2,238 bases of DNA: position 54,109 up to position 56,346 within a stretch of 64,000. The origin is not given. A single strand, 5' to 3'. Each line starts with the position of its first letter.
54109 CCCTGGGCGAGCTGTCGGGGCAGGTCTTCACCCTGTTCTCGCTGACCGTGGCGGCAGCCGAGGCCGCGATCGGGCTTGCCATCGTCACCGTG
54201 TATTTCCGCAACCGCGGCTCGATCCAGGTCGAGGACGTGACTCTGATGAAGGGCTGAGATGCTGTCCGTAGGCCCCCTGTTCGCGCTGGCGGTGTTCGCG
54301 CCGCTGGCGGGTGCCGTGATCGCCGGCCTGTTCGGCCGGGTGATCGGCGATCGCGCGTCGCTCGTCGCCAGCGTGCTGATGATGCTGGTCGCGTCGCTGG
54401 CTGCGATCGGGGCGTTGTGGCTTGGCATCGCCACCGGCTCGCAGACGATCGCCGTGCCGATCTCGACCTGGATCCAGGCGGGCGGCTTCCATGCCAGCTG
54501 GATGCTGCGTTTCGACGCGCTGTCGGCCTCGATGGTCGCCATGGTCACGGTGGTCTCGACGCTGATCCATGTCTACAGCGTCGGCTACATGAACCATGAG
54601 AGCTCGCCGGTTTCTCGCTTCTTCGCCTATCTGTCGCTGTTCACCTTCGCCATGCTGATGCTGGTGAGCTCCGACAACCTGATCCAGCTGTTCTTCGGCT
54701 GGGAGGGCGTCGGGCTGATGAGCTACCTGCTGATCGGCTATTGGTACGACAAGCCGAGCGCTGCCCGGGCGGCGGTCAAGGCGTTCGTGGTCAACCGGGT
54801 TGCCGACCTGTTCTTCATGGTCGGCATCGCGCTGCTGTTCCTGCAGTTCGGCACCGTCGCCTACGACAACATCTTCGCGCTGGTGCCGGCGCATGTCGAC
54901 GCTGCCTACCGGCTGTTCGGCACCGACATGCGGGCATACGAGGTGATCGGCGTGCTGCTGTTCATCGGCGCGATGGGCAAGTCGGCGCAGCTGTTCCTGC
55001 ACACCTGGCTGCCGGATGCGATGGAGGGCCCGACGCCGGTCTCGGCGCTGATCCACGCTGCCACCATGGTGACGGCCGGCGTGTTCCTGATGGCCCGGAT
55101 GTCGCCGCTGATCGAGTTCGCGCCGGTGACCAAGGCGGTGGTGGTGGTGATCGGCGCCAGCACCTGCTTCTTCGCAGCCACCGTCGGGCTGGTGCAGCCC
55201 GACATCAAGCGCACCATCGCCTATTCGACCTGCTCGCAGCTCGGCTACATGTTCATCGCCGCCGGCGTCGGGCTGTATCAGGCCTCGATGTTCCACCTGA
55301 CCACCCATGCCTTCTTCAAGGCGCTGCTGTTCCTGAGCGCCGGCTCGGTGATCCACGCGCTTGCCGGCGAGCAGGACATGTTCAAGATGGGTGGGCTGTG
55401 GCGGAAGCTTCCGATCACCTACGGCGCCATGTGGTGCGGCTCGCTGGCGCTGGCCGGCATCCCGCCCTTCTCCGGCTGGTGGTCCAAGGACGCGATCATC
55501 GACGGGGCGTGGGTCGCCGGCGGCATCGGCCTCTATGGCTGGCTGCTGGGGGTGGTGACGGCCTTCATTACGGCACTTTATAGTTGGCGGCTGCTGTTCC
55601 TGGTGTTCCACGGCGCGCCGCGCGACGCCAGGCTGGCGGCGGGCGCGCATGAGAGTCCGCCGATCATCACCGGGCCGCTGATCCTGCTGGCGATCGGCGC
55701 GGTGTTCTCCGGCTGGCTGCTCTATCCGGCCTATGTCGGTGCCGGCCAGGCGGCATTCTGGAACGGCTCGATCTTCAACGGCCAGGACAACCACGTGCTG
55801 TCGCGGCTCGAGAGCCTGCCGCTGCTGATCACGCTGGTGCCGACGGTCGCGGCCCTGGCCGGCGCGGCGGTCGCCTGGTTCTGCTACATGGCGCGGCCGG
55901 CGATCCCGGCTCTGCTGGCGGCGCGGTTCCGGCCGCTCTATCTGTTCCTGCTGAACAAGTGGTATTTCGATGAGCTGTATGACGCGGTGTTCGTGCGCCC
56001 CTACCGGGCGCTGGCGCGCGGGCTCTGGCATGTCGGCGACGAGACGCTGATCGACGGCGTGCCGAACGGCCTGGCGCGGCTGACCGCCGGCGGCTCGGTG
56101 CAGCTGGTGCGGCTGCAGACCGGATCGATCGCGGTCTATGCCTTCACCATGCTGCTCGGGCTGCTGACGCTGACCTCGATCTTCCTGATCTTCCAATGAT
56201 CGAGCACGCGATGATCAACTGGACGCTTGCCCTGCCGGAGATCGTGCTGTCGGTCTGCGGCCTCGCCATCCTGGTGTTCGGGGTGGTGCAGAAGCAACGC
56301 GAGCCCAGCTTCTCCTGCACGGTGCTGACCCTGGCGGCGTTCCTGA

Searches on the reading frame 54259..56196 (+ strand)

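Call 84: search_protein_families(library=pfam, proteins=[window:54259-56196:+], max_evalue=0.00001)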
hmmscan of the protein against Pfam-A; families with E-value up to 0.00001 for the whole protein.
window:54259-56196:+ (646 aa): 2 families
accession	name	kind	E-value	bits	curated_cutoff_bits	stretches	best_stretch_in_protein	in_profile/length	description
PF00361.26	Proton_antipo_M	-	3.1e-84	283.1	21.5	1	138-438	1-294/294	NADH:quinone oxidoreductase/Mrp antiporter, TM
PF00662.26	Proton_antipo_N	-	4.5e-17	62.1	24.5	1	71-122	1-51/51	NADH-Ubiquinone oxidoreductase (complex I), chain 5 N-terminus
